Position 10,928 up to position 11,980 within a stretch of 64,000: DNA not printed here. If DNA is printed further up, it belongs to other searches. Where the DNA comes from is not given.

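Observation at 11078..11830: Eukaryotic LpxD-like acyltransferase that lacks the N-terminal UDP-glucosamine-binding domain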

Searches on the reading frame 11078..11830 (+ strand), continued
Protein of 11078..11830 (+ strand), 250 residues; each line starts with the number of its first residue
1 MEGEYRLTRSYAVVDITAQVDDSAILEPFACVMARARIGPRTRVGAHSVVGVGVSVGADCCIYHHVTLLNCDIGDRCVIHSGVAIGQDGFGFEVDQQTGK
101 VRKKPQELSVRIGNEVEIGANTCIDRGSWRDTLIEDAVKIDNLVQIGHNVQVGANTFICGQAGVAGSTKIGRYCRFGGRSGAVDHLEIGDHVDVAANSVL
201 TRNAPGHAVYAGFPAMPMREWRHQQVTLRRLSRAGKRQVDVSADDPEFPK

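Call 17: search_protein_families(library=pfam, proteins=[P0043, P0062, P0010, P0015, P0090, P0009, P0012, P0013, P0008], max_evalue=1)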
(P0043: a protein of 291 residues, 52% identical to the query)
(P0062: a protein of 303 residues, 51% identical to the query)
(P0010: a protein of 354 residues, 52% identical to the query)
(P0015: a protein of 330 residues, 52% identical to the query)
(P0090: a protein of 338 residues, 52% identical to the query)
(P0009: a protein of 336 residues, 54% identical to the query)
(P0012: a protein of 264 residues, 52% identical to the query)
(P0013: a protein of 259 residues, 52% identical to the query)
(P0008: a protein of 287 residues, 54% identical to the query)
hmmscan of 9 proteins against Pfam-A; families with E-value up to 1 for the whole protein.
P0043 (291 aa): 5 families
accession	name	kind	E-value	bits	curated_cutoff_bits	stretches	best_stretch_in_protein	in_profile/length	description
PF00132.30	Hexapep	-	2.2e-23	81.3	27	5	186-221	1-36/36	Bacterial transferase hexapeptide (six repeats)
PF25084.1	LbH_EIF2B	-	2.7e-09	37.4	54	2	97-141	9-53/105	EIF2B subunit epsilon LbH domain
PF24894.1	Hexapep_GlmU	-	0.0022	18.5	23.3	1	69-144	15-86/104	GlmU-like, C-terminal hexapeptide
PF14602.12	Hexapep_2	-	0.011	15.9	27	1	165-196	2-27/34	Hexapeptide repeat of succinyl-transferase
PF25087.1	GMPPB_C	-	0.018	15.1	39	1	94-129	7-42/110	GMPPB C-terminal domain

P0062 (303 aa): 5 families
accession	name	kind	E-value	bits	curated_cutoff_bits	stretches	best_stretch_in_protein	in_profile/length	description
PF00132.30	Hexapep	-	7.7e-22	76.5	27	5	198-233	1-36/36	Bacterial transferase hexapeptide (six repeats)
PF25084.1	LbH_EIF2B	-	2.9e-11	43.7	54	2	108-153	8-53/105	EIF2B subunit epsilon LbH domain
PF24894.1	Hexapep_GlmU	-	7.1e-05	23.3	23.3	1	97-156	29-86/104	GlmU-like, C-terminal hexapeptide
PF25087.1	GMPPB_C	-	0.004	17.2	39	1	121-154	4-38/110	GMPPB C-terminal domain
PF14602.12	Hexapep_2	-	0.068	13.4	27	1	122-154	2-33/34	Hexapeptide repeat of succinyl-transferase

P0010 (354 aa): 6 families
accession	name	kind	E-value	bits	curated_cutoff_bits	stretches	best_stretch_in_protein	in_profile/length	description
PF00132.30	Hexapep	-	1.1e-19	69.7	27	3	245-279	1-35/36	Bacterial transferase hexapeptide (six repeats)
PF25084.1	LbH_EIF2B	-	3e-10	40.5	54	3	158-241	11-90/105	EIF2B subunit epsilon LbH domain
PF24894.1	Hexapep_GlmU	-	0.093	13.3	23.3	1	151-203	35-86/104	GlmU-like, C-terminal hexapeptide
PF25087.1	GMPPB_C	-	0.15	12.2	39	1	138-200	4-65/110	GMPPB C-terminal domain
PF13915.11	DUF4210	-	0.18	12.7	21.2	1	28-61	14-46/73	Domain of unknown function (DUF4210)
PF21711.3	DCTN5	-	0.52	10.4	40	0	249-274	99-124/182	Dynactin subunit 5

P0015 (330 aa): 7 families
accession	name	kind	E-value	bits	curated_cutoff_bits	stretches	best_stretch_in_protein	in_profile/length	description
PF00132.30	Hexapep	-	2.2e-24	84.5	27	5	208-243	1-36/36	Bacterial transferase hexapeptide (six repeats)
PF25084.1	LbH_EIF2B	-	2.9e-09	37.3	54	2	96-159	10-72/105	EIF2B subunit epsilon LbH domain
PF14602.12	Hexapep_2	-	0.0091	16.1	27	0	186-202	17-33/34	Hexapeptide repeat of succinyl-transferase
PF25087.1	GMPPB_C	-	0.061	13.4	39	1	102-157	5-65/110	GMPPB C-terminal domain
PF21711.3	DCTN5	-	0.074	13.1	40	1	207-258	100-151/182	Dynactin subunit 5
PF24894.1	Hexapep_GlmU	-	0.16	12.5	23.3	1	98-166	21-86/104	GlmU-like, C-terminal hexapeptide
PF10186.14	ATG14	-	0.31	10.5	33.2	1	28-68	224-259/347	Vacuolar sorting 38 and autophagy-related subunit 14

P0090 (338 aa): 5 families
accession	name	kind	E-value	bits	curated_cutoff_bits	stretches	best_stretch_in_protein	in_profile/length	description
PF00132.30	Hexapep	-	4.2e-13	48.8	27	4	222-257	1-36/36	Bacterial transferase hexapeptide (six repeats)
PF25084.1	LbH_EIF2B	-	7.4e-06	26.4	54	2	203-273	24-99/105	EIF2B subunit epsilon LbH domain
PF21711.3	DCTN5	-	0.015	15.4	40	1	225-275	87-142/182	Dynactin subunit 5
PF25087.1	GMPPB_C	-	0.075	13.2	39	0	119-178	9-67/110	GMPPB C-terminal domain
PF24894.1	Hexapep_GlmU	-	0.75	10.4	23.3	1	121-172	19-68/104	GlmU-like, C-terminal hexapeptide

P0009 (336 aa): 7 families
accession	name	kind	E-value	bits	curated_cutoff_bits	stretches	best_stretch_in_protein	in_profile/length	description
PF00132.30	Hexapep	-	7.8e-21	73.3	27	4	224-259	1-36/36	Bacterial transferase hexapeptide (six repeats)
PF25084.1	LbH_EIF2B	-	6.2e-10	39.5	54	2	136-221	10-91/105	EIF2B subunit epsilon LbH domain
PF24894.1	Hexapep_GlmU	-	0.00091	19.7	23.3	1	118-183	25-87/104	GlmU-like, C-terminal hexapeptide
PF21711.3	DCTN5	-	0.009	16.1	40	1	99-164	74-136/182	Dynactin subunit 5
PF25087.1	GMPPB_C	-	0.022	14.9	39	0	152-254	9-92/110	GMPPB C-terminal domain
PF25247.1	LbH_GLGC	-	0.22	11.9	27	0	145-195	71-123/135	GLGC left-handed parallel beta-helix domain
PF14602.12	Hexapep_2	-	0.23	11.7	27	0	148-180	2-33/34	Hexapeptide repeat of succinyl-transferase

P0012 (264 aa): 8 families
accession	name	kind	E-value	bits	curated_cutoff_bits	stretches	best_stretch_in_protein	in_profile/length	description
PF00132.30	Hexapep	-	1e-28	98.3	27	6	153-188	1-36/36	Bacterial transferase hexapeptide (six repeats)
PF25084.1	LbH_EIF2B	-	4.9e-15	55.9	54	2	122-195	29-102/105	EIF2B subunit epsilon LbH domain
PF14602.12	Hexapep_2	-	7.1e-09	35.7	27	3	132-164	2-28/34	Hexapeptide repeat of succinyl-transferase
PF24894.1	Hexapep_GlmU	-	3.2e-05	24.4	23.3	3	69-105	34-70/104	GlmU-like, C-terminal hexapeptide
PF25087.1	GMPPB_C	-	0.0024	18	39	1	51-95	4-48/110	GMPPB C-terminal domain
PF21711.3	DCTN5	-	0.074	13.1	40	0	167-236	86-150/182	Dynactin subunit 5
PF25247.1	LbH_GLGC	-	0.21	12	27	0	69-164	15-101/135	GLGC left-handed parallel beta-helix domain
PF07959.18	Fucose_pyrophosphorylase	-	0.46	9.8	34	1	62-102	282-322/418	Fucose pyrophosphorylase domain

P0013 (259 aa): 7 families
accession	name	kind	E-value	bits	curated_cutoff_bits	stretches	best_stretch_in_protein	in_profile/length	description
PF00132.30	Hexapep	-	2.3e-32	109.8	27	7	141-176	1-36/36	Bacterial transferase hexapeptide (six repeats)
PF25084.1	LbH_EIF2B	-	3.5e-15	56.3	54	3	55-95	13-53/105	EIF2B subunit epsilon LbH domain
PF14602.12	Hexapep_2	-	5.7e-07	29.6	27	2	39-61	13-33/34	Hexapeptide repeat of succinyl-transferase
PF24894.1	Hexapep_GlmU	-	1.9e-05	25.1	23.3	2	21-74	34-85/104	GlmU-like, C-terminal hexapeptide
PF25087.1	GMPPB_C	-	0.002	18.2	39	1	28-95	5-71/110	GMPPB C-terminal domain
PF06373.16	CART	-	0.0076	16.9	27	1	77-97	32-52/70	Cocaine and amphetamine regulated transcript protein (CART)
PF16314.11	DUF4954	-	0.045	12.9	26.2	0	51-92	217-257/433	Domain of unknown function (DUF4954)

P0008 (287 aa): 6 families
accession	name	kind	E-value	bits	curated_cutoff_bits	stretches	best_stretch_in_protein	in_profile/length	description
PF00132.30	Hexapep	-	1.4e-24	85.2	27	5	41-75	2-36/36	Bacterial transferase hexapeptide (six repeats)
PF25084.1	LbH_EIF2B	-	5.2e-12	46.2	54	2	45-108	8-70/105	EIF2B subunit epsilon LbH domain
PF24894.1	Hexapep_GlmU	-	0.00033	21.2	23.3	1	52-104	18-68/104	GlmU-like, C-terminal hexapeptide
PF14602.12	Hexapep_2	-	0.0008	19.5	27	2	77-108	2-32/34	Hexapeptide repeat of succinyl-transferase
PF25087.1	GMPPB_C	-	0.041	14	39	1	69-109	3-38/110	GMPPB C-terminal domain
PF25247.1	LbH_GLGC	-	0.076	13.4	27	1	63-95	78-109/135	GLGC left-handed parallel beta-helix domain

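Call 25: find_encoding_contigs(protein=P0003, flank=6000, max_places=3)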
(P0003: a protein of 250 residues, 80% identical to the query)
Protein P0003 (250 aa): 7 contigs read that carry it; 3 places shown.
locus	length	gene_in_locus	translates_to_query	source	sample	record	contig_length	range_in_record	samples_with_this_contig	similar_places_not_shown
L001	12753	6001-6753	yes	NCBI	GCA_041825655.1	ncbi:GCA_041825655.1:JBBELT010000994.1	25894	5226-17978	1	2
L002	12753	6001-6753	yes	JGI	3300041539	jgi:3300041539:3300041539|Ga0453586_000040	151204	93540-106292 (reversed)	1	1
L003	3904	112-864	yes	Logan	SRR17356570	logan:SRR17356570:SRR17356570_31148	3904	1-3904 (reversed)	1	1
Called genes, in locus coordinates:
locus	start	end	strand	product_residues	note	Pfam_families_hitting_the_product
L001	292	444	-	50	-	-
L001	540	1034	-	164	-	-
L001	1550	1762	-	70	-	-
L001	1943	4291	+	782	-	PF04851:ResIII (faint), PF06733:DEAD_2, PF06777:HBB, PF13307:Helicase_C_2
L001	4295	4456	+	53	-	-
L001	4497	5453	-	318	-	PF02544:Steroid_dh (weak)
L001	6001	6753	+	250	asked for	PF25084:LbH_EIF2B (weak), PF25087:GMPPB_C (weak), PF14602:Hexapep_2 (faint), PF00132:Hexapep (weak)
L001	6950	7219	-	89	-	-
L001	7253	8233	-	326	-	PF05721:PhyH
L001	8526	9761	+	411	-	PF00249:Myb_DNA-binding, PF13921:Myb_DNA-bind_6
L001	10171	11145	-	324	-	PF01680:SOR_SNZ, PF05690:ThiG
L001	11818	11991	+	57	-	-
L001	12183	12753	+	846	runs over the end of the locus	-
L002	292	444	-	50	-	-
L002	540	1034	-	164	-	-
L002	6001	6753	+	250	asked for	PF25084:LbH_EIF2B (weak), PF25087:GMPPB_C (weak), PF14602:Hexapep_2 (faint), PF00132:Hexapep (weak)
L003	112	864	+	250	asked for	PF25084:LbH_EIF2B (weak), PF25087:GMPPB_C (weak), PF14602:Hexapep_2 (faint), PF00132:Hexapep (weak)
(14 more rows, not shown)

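Call 27: find_encoding_contigs(protein=P0004, flank=5000, max_places=2)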
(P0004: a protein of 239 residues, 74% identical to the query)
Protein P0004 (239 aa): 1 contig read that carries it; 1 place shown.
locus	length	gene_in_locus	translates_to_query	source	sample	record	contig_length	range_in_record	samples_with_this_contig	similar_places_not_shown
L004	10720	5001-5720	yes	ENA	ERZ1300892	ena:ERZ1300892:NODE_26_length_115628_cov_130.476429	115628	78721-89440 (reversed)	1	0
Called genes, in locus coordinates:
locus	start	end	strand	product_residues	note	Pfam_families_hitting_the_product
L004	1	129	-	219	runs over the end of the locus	-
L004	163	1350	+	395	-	PF00153:Mito_carr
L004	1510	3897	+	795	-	PF04851:ResIII (faint), PF06733:DEAD_2, PF06777:HBB, PF13307:Helicase_C_2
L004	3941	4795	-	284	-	PF02544:Steroid_dh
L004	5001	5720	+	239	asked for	PF25084:LbH_EIF2B (faint), PF25087:GMPPB_C (faint), PF00132:Hexapep (weak), PF14602:Hexapep_2 (faint)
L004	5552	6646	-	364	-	PF05721:PhyH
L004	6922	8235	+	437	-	PF00249:Myb_DNA-binding, PF13921:Myb_DNA-bind_6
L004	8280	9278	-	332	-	PF01680:SOR_SNZ, PF05690:ThiG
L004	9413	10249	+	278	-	PF03061:4HBT (faint)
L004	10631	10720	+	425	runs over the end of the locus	PF00561:Abhydrolase_1, PF12146:Hydrolase_4, PF12697:Abhydrolase_6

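Call 28: find_encoding_contigs(protein=P0006, flank=5000, max_places=2)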
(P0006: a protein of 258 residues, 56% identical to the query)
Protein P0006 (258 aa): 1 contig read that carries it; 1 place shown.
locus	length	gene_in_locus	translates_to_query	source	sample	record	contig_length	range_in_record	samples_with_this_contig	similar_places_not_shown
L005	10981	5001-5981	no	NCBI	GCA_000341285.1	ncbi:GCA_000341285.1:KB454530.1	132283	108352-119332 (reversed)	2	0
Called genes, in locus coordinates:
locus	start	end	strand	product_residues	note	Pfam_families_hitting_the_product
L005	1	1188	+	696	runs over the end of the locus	PF11470:TUG-UBL1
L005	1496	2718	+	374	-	-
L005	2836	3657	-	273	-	PF00293:NUDIX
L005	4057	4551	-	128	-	PF00173:Cyt-b5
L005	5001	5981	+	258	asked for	PF00132:Hexapep (weak), PF25084:LbH_EIF2B, PF25087:GMPPB_C, PF14602:Hexapep_2 (faint), PF00132:Hexapep (weak)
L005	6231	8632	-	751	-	PF04851:ResIII (faint), PF06733:DEAD_2, PF06777:HBB, PF13307:Helicase_C_2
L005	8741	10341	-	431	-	PF09111:SLIDE (faint), PF13921:Myb_DNA-bind_6, PF00249:Myb_DNA-binding, PF13921:Myb_DNA-bind_6, PF00249:Myb_DNA-binding, PF13921:Myb_DNA-bind_6, PF00249:Myb_DNA-binding, PF13921:Myb_DNA-bind_6, +1 more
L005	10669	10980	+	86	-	PF08991:CMC4 (weak)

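Call 29: find_encoding_contigs(protein=P0002, flank=5000, max_places=2)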
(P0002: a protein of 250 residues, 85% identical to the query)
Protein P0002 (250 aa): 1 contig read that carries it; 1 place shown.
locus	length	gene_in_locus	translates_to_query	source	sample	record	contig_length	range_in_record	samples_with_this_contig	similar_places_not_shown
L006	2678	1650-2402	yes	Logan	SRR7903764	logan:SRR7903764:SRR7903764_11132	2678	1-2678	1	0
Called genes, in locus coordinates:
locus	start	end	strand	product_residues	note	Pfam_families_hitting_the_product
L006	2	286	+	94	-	?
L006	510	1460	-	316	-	PF02544:Steroid_dh (weak)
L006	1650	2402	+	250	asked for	PF25084:LbH_EIF2B (weak), PF25087:GMPPB_C (weak), PF14602:Hexapep_2 (faint), PF00132:Hexapep (weak)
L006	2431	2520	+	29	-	-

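Call 33: search_protein_representatives(protein=window:11078-11830:+)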
Query: 250 residues. Proteins with E-value up to 0.001 (for the whole library): 13646; up to 1e-10: 8832; up to 1e-30: 2750. The best 150 are listed.
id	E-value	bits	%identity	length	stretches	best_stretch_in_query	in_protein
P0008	4.7e-76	272.0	54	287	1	3-234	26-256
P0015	3.3e-68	246.3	53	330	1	12-244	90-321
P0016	1.0e-67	244.7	52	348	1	10-237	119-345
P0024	2.2e-66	240.3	54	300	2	54-230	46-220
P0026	4.7e-66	239.2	51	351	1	15-236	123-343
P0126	9.3e-63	228.4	52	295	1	16-226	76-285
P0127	3.7e-61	223.2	51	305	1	16-233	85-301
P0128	1.1e-60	221.7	48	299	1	7-233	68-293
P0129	1.2e-60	221.5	53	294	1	16-223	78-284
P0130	3.3e-60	220.1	51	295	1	16-229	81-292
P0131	1.2e-59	218.2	49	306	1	17-233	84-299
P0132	1.3e-58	214.9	47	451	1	10-239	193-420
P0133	1.8e-57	211.1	48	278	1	12-229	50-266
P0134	1.9e-55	204.5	47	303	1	18-233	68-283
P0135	4.6e-53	196.7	49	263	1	28-233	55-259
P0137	6.4e-52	192.9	50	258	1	12-229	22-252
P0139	3.9e-51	190.3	45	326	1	12-233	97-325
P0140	5.0e-51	190.0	48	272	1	18-237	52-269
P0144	2.9e-50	187.5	45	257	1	36-233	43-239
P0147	2.0e-49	184.8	47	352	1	11-237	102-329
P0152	6.6e-49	183.1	48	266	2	100-233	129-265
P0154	8.2e-49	182.8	47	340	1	15-233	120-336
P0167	5.7e-48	180.0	46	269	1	16-233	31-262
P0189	5.8e-47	176.7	49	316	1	30-235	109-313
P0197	1.4e-46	175.5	44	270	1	17-243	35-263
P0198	2.0e-46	175.0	45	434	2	116-234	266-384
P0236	1.7e-45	171.9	42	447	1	30-237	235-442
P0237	1.9e-45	171.8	44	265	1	17-221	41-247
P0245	2.8e-45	171.2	48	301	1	55-237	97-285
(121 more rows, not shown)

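Call 42: list_cluster_members(proteins=[P0197, P0135, P0137, P0167, P0236, P0237, P0189, P0140, P0154, P0147])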
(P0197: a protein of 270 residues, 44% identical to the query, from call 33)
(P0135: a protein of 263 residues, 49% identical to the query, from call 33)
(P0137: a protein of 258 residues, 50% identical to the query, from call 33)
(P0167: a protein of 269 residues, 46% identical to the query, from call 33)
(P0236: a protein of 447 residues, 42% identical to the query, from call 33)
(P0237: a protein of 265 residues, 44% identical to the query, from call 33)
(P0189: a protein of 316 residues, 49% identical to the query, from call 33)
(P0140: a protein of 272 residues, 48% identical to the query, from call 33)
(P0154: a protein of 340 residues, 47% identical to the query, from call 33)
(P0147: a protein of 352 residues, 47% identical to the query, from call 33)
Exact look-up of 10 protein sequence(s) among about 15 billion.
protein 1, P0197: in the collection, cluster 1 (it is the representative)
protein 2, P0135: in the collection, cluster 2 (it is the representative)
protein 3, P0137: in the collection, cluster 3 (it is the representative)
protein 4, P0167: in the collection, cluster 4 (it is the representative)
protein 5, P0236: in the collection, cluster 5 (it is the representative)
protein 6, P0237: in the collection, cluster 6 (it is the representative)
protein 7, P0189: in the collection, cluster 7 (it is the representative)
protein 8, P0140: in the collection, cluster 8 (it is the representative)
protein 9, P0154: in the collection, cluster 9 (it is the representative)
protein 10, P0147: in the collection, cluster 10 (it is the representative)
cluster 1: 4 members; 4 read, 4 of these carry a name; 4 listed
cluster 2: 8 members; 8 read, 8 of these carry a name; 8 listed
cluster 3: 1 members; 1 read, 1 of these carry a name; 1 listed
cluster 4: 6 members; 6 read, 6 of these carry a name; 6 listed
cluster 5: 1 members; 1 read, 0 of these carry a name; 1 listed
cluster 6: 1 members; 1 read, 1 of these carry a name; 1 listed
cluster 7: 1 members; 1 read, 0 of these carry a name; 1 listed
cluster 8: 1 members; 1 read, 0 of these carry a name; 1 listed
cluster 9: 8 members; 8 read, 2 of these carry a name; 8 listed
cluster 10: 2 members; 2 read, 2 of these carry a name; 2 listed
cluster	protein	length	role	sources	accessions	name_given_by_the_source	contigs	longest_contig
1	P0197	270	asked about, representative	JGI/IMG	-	UDP-3-O-[3-hydroxymyristoyl] glucosamine N-acyltransferase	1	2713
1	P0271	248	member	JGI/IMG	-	UDP-3-O-[3-hydroxymyristoyl] glucosamine N-acyltransferase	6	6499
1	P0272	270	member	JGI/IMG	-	UDP-3-O-[3-hydroxymyristoyl] glucosamine N-acyltransferase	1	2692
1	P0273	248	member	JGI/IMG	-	UDP-3-O-[3-hydroxymyristoyl] glucosamine N-acyltransferase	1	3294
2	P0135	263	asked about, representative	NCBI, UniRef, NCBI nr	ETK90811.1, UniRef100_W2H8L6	UDP-3-O-[3-hydroxymyristoyl] glucosamine N-acyltransferase [Phytophthora nicotianae] | UDP-3-O-[3-hydroxymyristoyl] glucosamine N-acyltransferase n=1 Tax=Phytophthora ...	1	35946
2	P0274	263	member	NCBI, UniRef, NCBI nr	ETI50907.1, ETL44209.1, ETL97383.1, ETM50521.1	UDP-3-O-[3-hydroxymyristoyl] glucosamine N-acyltransferase [Phytophthora nicotianae] | UDP-3-O-[3-hydroxymyristoyl] glucosamine N-acyltransferase n=2 Tax=Phytophthora ... | UDP-3-O-[3-hydroxymyristoyl] glucosamine N-acyltransferase [Phytophthora nicotianae P1569]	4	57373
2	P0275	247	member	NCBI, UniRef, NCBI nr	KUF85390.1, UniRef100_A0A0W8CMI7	UDP-3-O- glucosamine N-acyltransferase [Phytophthora nicotianae] | UDP-3-O-glucosamine N-acyltransferase n=1 Tax=Phytophthora nicotianae TaxID=4792 ...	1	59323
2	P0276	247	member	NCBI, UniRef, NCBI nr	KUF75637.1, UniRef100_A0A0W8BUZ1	UDP-3-O- glucosamine N-acyltransferase [Phytophthora nicotianae] | UDP-3-O-glucosamine N-acyltransferase n=1 Tax=Phytophthora nicotianae TaxID=4792 ...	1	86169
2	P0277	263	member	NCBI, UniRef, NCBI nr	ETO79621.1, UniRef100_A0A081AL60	UDP-3-O-[3-hydroxymyristoyl] glucosamine N-acyltransferase [Phytophthora nicotianae P1976] | UDP-3-O-[3-hydroxymyristoyl] glucosamine N-acyltransferase n=1 Tax=Phytophthora ...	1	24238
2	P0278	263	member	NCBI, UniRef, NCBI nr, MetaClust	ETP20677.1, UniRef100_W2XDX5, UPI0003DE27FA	UDP-3-O-[3-hydroxymyristoyl] glucosamine N-acyltransferase [Phytophthora nicotianae ... | UDP-3-O-[3-hydroxymyristoyl] glucosamine N-acyltransferase n=1 Tax=Phytophthora ... | status=active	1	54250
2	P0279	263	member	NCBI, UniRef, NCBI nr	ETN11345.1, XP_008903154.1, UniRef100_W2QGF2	UDP-3-O-[3-hydroxymyristoyl] glucosamine N-acyltransferase [Phytophthora nicotianae ... | UDP-3-O-[3-hydroxymyristoyl] glucosamine N-acyltransferase n=1 Tax=Phytophthora ...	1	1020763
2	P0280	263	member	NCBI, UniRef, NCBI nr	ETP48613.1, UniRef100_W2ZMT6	UDP-3-O-[3-hydroxymyristoyl] glucosamine N-acyltransferase [Phytophthora nicotianae ... | UDP-3-O-[3-hydroxymyristoyl] glucosamine N-acyltransferase n=1 Tax=Phytophthora ...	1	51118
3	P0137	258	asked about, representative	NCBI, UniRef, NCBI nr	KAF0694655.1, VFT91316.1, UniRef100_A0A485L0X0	Aste57867_14494 [Aphanomyces stellatus] | Aste57867_14494 protein n=1 Tax=Aphanomyces stellatus TaxID=120398 RepID=A0A485L0X0_9STRA | hypothetical protein As57867_014440 [Aphanomyces stellatus]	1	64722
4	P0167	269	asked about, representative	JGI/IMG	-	UDP-3-O-[3-hydroxymyristoyl] glucosamine N-acyltransferase LpxD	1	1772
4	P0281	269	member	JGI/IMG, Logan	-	UDP-3-O-[3-hydroxymyristoyl] glucosamine N-acyltransferase LpxD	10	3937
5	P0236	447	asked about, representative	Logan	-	-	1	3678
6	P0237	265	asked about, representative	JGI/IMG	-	UDP-3-O-[3-hydroxymyristoyl] glucosamine N-acyltransferase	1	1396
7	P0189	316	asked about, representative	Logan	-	-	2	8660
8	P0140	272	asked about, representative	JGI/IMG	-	-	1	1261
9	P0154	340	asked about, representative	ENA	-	-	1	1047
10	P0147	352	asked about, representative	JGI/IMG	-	UDP-3-O-[3-hydroxymyristoyl] glucosamine N-acyltransferase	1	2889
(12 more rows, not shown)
